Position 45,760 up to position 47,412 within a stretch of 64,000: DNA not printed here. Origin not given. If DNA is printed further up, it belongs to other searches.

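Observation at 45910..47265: Unusual fusion of a HAD phosphatase to a QueG-like 4Fe-4S (epoxyqueuosine-reductase-type) domain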

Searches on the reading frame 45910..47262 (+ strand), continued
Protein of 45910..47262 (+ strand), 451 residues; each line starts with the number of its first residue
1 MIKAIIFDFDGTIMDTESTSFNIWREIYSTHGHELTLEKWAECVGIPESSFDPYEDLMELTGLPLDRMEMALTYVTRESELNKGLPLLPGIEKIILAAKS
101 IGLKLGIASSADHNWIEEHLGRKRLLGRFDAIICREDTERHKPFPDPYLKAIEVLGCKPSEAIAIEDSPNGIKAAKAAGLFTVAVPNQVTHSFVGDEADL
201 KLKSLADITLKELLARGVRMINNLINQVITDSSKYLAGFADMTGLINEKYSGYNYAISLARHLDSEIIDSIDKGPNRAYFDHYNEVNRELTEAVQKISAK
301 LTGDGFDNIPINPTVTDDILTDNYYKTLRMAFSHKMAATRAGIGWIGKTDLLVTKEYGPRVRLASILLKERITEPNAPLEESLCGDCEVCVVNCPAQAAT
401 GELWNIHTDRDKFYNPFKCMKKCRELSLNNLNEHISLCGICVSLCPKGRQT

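Call 16: list_cluster_members(proteins=[window:45910-47262:+, window:44823-45845:+])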
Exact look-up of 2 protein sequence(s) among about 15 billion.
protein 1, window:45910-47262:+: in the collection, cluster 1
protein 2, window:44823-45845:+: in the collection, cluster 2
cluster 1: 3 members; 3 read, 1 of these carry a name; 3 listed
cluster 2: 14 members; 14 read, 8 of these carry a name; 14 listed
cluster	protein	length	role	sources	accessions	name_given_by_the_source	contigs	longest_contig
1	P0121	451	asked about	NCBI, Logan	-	-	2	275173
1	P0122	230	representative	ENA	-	-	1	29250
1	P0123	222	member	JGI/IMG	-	epoxyqueuosine reductase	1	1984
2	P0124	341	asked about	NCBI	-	-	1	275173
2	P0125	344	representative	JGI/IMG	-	glucosamine--fructose-6-phosphate aminotransferase (isomerizing)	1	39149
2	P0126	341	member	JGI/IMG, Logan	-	glucosamine--fructose-6-phosphate aminotransferase (isomerizing)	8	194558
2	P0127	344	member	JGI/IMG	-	glutamine---fructose-6-phosphate transaminase (isomerizing)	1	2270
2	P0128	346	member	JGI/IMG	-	glutamine---fructose-6-phosphate transaminase (isomerizing)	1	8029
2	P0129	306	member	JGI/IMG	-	glucosamine--fructose-6-phosphate aminotransferase (isomerizing)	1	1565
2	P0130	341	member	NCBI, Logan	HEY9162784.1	MAG TPA: SIS domain-containing protein [Desulfomonilia bacterium]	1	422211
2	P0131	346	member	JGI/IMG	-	glutamine---fructose-6-phosphate transaminase (isomerizing)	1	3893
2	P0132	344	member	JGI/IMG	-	glucosamine--fructose-6-phosphate aminotransferase (isomerizing)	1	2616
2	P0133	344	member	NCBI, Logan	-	-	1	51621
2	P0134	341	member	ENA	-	-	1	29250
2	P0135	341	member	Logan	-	-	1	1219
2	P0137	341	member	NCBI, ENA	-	-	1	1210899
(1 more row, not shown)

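Call 18: find_encoding_contigs(protein=P0122, flank=10000)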
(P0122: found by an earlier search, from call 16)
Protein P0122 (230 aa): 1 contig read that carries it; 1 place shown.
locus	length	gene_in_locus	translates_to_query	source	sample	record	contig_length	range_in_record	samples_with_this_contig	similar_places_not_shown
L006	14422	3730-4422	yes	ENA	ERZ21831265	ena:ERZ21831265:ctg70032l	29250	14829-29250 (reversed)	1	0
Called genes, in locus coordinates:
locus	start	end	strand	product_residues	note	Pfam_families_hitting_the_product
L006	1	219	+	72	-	?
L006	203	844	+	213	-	-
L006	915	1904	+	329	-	PF02585:PIG-L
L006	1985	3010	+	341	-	PF01380:SIS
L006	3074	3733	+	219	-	PF00702:Hydrolase, PF12710:HAD (weak), PF13419:HAD_2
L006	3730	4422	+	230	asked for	PF13484:Fer4_16 (weak)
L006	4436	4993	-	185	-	PF00892:EamA (faint)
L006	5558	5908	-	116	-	PF02803:Thiolase_C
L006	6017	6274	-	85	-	PF00108:Thiolase_N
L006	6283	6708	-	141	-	PF00108:Thiolase_N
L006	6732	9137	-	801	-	PF02737:3HCDH_N, PF00725:3HCDH, PF00378:ECH_1, PF16113:ECH_2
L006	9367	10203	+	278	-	PF00892:EamA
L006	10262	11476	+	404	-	PF21033:RMD1-3 (weak)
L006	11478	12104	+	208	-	PF05014:Nuc_deoxyrib_tr, PF15891:Nuc_deoxyri_tr2 (faint)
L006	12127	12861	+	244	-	PF01553:Acyltransferase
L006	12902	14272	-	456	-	PF18294:Pept_S41_N, PF03572:Peptidase_S41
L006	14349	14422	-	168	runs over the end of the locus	PF01252:Peptidase_A8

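Call 19: find_encoding_contigs(protein=P0123, flank=10000)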
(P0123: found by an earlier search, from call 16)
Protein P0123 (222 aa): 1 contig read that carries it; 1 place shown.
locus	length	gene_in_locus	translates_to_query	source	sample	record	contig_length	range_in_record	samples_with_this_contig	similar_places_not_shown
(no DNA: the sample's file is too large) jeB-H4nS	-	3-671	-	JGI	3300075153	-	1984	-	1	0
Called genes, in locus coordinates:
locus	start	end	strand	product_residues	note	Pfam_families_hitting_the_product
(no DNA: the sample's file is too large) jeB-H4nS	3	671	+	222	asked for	PF13484:Fer4_16 (weak)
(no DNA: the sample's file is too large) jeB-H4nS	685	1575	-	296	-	PF00892:EamA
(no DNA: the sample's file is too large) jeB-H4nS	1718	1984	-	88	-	?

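Call 21: find_encoding_contigs(protein=P0130, flank=6000, max_places=3)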
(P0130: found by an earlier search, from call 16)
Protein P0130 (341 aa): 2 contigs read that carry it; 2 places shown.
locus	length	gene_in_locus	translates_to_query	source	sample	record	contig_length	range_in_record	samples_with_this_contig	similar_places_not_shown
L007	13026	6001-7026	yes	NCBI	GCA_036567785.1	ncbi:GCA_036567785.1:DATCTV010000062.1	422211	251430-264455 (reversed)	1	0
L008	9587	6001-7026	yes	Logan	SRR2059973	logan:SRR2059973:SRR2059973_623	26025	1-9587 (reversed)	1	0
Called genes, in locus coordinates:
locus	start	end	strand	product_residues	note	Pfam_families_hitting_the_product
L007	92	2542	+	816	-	PF03781:FGE-sulfatase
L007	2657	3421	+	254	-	PF02585:PIG-L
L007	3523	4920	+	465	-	PF04734:Ceramidase_alk (faint)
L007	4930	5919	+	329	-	PF02585:PIG-L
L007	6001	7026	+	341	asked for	PF01380:SIS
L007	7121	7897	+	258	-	PF08241:Methyltransf_11 (faint), PF08242:Methyltransf_12 (weak), PF13649:Methyltransf_25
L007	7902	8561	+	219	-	PF00702:Hydrolase, PF12710:HAD (weak), PF13419:HAD_2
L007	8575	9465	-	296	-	PF00892:EamA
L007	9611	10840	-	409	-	PF00108:Thiolase_N, PF02803:Thiolase_C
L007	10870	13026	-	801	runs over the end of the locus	PF02737:3HCDH_N, PF00725:3HCDH, PF00378:ECH_1, PF16113:ECH_2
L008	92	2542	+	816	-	PF03781:FGE-sulfatase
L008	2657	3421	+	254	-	PF02585:PIG-L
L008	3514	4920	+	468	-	PF04734:Ceramidase_alk (faint)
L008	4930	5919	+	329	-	PF02585:PIG-L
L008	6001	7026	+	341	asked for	PF01380:SIS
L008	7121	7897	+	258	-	PF08241:Methyltransf_11 (faint), PF08242:Methyltransf_12 (weak), PF13649:Methyltransf_25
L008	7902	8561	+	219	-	PF00702:Hydrolase, PF12710:HAD (weak), PF13419:HAD_2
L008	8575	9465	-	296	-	PF00892:EamA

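Call 22: find_encoding_contigs(protein=P0137, flank=6000, max_places=3)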
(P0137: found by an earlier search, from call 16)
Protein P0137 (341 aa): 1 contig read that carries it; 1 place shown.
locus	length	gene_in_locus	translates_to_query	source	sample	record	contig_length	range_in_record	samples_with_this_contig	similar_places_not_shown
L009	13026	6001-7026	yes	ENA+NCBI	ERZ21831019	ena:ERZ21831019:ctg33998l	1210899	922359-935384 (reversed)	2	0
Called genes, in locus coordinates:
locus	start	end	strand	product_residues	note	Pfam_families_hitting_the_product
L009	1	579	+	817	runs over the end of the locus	PF03781:FGE-sulfatase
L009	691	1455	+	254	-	PF02585:PIG-L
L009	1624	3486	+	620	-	PF07690:MFS_1 (faint), PF13347:MFS_2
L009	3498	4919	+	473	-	PF04734:Ceramidase_alk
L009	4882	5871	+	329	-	PF02585:PIG-L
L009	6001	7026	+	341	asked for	PF01380:SIS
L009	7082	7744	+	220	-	PF00702:Hydrolase, PF12710:HAD (weak), PF13419:HAD_2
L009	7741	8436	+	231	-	PF13484:Fer4_16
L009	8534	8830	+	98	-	-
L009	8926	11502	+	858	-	PF00135:COesterase, PF20434:BD-FAE, PF07859:Abhydrolase_3 (faint)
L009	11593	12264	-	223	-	PF12710:HAD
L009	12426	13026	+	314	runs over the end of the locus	PF20067:SSL_N (faint), PF08450:SGL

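Call 23: find_encoding_contigs(protein=P0126, flank=6000, max_places=8)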
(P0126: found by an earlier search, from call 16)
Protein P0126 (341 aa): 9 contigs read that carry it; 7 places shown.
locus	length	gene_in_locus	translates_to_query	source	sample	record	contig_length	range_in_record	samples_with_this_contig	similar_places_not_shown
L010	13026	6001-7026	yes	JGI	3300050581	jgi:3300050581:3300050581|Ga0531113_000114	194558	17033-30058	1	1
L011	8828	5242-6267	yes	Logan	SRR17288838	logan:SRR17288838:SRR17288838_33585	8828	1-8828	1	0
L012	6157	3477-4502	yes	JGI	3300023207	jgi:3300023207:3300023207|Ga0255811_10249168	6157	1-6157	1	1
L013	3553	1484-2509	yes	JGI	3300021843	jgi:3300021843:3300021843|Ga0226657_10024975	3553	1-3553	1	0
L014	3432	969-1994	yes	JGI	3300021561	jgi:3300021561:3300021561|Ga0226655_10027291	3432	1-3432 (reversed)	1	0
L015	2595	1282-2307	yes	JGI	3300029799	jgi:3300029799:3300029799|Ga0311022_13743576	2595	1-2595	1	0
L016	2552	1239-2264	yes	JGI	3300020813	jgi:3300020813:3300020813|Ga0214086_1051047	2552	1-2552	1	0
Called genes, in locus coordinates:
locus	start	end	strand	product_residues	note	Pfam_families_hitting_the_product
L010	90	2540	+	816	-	PF03781:FGE-sulfatase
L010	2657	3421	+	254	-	PF02585:PIG-L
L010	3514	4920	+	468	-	PF04734:Ceramidase_alk (weak)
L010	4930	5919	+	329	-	PF02585:PIG-L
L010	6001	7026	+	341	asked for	PF01380:SIS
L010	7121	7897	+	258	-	PF08241:Methyltransf_11 (faint), PF08242:Methyltransf_12 (weak), PF13649:Methyltransf_25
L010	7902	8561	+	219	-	PF00702:Hydrolase, PF12710:HAD (weak), PF13419:HAD_2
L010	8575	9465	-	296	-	PF00892:EamA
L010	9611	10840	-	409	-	PF00108:Thiolase_N, PF02803:Thiolase_C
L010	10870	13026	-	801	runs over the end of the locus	PF02737:3HCDH_N, PF00725:3HCDH, PF00378:ECH_1, PF16113:ECH_2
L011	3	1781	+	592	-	?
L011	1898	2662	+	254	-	PF02585:PIG-L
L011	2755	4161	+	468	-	PF04734:Ceramidase_alk (weak)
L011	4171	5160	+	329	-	PF02585:PIG-L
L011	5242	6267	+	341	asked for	PF01380:SIS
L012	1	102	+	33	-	?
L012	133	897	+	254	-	PF02585:PIG-L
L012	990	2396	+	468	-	PF04734:Ceramidase_alk (weak)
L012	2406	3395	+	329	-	PF02585:PIG-L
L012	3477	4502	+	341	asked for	PF01380:SIS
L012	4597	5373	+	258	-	PF08241:Methyltransf_11 (faint), PF08242:Methyltransf_12 (weak), PF13649:Methyltransf_25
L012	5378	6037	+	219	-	PF00702:Hydrolase, PF12710:HAD (weak), PF13419:HAD_2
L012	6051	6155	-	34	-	?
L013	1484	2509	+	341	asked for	PF01380:SIS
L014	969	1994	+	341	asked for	PF01380:SIS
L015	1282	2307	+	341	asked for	PF01380:SIS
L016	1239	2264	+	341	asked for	PF01380:SIS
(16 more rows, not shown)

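Call 41: search_protein_representatives(protein=window:45910-47262:+)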
Query: 451 residues. Proteins with E-value up to 0.001 (for the whole library): 41793; up to 1e-10: 12413; up to 1e-30: 550. The best 150 are listed.
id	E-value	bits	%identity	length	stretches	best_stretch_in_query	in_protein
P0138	4.8e-112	391.2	80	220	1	1-217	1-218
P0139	4.8e-67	242.9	46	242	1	220-449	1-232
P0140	6.4e-65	235.9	49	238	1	228-450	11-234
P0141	9.9e-65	235.2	45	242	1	220-449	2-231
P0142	4.8e-63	229.7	52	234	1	1-215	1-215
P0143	1.9e-62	227.7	48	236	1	231-450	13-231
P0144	5.5e-59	216.3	47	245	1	229-449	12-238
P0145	1.9e-57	211.2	48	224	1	2-216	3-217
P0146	1.0e-56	208.9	47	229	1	2-216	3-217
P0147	6.6e-56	206.1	46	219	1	2-214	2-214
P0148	2.6e-55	204.2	46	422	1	233-450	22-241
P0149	2.7e-55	204.1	44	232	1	221-450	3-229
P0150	5.5e-55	203.1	41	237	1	224-450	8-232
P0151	5.1e-54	199.9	46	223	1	1-215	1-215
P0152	9.9e-53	195.7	43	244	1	2-216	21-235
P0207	4.4e-45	170.5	33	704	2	1-213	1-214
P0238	1.4e-43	165.5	40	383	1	224-447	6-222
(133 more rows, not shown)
